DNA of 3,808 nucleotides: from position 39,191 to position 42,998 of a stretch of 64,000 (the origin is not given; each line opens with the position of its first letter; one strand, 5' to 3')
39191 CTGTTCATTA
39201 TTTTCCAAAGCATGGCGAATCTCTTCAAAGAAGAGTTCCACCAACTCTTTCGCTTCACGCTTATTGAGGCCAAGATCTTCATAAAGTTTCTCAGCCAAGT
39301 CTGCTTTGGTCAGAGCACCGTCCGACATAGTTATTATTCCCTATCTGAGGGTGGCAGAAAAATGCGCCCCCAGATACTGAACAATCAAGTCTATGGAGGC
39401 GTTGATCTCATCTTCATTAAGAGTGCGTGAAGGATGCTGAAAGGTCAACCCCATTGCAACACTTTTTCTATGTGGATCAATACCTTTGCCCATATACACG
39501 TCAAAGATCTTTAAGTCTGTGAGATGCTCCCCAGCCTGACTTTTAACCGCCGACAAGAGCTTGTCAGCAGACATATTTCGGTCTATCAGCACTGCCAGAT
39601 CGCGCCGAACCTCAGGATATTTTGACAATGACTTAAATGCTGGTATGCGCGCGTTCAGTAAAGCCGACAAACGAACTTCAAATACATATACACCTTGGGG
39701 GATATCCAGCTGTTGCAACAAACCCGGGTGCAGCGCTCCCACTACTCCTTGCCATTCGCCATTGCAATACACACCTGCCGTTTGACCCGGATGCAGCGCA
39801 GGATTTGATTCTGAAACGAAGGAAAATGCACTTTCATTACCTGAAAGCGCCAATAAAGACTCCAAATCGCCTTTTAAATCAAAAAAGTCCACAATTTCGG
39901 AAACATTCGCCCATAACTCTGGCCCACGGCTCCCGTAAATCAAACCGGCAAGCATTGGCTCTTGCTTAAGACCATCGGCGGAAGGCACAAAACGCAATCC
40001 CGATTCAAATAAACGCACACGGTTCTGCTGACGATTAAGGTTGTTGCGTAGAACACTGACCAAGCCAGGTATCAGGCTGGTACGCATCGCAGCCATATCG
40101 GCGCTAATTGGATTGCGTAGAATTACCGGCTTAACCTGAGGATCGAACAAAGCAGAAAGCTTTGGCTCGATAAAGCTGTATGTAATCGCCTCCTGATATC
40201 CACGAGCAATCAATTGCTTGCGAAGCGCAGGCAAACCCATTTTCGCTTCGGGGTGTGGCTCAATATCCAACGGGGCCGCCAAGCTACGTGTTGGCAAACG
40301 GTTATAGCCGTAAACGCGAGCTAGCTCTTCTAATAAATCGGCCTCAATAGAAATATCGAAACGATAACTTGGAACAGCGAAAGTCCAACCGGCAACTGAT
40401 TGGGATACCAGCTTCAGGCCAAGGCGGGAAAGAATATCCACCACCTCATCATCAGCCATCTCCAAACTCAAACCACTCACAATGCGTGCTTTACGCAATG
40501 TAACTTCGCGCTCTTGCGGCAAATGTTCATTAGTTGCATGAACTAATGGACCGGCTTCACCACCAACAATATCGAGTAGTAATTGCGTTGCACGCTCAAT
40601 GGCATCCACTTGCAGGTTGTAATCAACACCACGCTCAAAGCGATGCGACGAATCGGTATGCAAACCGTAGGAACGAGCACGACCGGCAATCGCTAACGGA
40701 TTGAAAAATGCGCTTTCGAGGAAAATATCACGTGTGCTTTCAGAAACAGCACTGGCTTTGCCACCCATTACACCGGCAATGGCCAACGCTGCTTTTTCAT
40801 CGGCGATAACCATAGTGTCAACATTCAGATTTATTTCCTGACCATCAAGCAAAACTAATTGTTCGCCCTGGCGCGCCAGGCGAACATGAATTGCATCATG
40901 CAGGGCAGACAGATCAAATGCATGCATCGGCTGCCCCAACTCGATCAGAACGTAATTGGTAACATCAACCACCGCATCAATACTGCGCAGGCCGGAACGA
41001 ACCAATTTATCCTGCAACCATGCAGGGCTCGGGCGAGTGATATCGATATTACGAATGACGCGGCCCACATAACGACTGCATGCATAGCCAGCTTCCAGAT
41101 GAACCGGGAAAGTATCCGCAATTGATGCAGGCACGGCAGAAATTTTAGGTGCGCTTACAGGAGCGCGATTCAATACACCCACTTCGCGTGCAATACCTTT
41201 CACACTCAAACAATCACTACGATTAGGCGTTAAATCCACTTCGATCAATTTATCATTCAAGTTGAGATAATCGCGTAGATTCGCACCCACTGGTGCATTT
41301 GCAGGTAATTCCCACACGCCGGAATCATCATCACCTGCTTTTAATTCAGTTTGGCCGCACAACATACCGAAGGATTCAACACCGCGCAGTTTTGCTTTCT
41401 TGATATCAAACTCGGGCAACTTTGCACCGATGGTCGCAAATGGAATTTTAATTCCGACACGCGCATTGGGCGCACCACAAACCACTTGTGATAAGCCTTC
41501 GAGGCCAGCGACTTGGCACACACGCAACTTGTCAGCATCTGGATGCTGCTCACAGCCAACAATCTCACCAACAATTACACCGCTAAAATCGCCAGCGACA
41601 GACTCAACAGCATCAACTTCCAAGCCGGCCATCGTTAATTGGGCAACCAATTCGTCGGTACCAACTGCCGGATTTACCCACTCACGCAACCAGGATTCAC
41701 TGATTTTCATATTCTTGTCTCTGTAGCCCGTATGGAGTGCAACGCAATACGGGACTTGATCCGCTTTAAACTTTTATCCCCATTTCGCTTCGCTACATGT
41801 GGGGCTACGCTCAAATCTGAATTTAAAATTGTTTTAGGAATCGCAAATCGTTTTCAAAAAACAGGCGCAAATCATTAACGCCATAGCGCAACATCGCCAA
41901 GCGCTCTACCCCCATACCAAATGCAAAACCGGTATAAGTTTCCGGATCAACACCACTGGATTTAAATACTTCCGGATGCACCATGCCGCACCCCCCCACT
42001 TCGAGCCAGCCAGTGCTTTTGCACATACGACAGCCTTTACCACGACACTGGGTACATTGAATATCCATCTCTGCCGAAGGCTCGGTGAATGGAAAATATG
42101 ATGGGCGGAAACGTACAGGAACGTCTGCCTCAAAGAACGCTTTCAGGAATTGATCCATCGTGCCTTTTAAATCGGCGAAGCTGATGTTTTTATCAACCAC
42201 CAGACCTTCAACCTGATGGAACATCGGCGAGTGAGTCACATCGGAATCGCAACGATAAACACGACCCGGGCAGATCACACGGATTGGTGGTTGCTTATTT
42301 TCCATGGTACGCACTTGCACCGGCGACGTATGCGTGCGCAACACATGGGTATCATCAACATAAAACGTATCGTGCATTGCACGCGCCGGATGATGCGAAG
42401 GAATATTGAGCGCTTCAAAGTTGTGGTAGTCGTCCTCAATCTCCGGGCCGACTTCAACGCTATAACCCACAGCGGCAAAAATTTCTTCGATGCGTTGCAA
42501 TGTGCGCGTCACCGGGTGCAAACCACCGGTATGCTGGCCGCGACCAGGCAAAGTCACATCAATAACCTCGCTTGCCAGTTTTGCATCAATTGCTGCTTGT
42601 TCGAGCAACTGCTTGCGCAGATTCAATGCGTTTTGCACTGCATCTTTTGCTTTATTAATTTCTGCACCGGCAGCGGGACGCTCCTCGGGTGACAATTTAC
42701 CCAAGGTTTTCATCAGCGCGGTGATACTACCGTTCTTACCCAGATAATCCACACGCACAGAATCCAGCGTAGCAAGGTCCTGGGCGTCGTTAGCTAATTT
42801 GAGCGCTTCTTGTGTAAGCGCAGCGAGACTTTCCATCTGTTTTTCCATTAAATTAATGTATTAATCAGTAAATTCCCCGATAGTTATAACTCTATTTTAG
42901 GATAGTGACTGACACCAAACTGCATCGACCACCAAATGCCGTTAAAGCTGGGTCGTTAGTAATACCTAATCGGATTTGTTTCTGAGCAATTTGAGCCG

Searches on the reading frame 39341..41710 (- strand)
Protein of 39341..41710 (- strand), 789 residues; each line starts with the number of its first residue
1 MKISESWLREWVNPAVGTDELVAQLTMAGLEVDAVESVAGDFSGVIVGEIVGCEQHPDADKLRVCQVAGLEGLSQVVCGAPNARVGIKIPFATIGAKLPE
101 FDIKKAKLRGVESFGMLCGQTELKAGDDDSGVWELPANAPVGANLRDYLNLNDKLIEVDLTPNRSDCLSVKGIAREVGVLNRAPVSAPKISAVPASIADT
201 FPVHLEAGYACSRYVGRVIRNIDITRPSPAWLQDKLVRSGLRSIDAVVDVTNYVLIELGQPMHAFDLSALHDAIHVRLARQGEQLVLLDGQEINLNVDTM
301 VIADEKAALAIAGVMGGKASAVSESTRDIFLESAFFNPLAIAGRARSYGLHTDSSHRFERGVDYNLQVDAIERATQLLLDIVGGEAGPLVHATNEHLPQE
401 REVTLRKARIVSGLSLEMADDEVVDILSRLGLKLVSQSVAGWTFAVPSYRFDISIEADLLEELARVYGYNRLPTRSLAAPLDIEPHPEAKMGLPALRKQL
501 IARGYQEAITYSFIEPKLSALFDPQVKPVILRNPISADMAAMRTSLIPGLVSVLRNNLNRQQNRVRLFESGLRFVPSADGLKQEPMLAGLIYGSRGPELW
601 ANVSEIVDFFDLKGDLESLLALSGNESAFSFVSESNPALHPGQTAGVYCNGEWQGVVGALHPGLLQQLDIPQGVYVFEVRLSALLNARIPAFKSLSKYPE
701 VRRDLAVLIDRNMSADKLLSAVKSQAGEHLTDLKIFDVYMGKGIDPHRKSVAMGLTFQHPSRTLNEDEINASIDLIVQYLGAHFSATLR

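Call 35: search_protein_families(library=pfam, proteins=[window:39341-41710:-], max_evalue=0.00001)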
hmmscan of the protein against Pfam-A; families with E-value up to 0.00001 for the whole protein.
window:39341-41710:- (789 aa): 5 families
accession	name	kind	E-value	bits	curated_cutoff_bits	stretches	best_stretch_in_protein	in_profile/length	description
PF03483.22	B3_4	-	2.9e-72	242.4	29.3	1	210-383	1-174/174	B3/4 domain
PF17759.6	tRNA_synthFbeta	-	1.5e-60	204.8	22.4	1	473-681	2-214/214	Phenylalanyl tRNA synthetase beta chain CLM domain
PF03147.19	FDX-ACB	-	3.7e-28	98.3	31.1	1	696-789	1-94/94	Ferredoxin-fold anticodon binding domain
PF01588.26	tRNA_bind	-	2.5e-18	66.4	27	1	45-143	1-95/96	Putative tRNA binding domain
PF03484.21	B5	-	3e-18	66.2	28.6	1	403-469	1-67/67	tRNA synthetase B5 domain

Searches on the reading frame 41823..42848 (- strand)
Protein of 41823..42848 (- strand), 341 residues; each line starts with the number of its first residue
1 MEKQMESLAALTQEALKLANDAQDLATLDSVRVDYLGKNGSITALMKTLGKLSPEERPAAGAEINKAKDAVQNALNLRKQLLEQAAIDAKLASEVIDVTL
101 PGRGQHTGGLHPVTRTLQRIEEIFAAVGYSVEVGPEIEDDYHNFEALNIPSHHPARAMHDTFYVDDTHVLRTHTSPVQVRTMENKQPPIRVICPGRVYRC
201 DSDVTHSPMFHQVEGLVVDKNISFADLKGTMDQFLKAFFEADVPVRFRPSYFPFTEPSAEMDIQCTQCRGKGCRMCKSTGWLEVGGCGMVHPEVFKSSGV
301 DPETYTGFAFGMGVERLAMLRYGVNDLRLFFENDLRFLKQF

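Call 35: search_protein_families(library=pfam, proteins=[window:41823-42848:-], max_evalue=0.00001)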
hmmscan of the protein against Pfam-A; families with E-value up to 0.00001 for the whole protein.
window:41823-42848:- (341 aa): 2 families
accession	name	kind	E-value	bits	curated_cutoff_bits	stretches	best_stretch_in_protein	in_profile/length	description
PF01409.25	tRNA-synt_2d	-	4.7e-109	364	19.8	1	96-341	2-246/246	tRNA synthetases class II core domain (F)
PF02912.23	Phe_tRNA-synt_N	-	7.4e-26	90.3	22.3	1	23-91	1-69/69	Aminoacyl tRNA synthetase class II, N-terminal domain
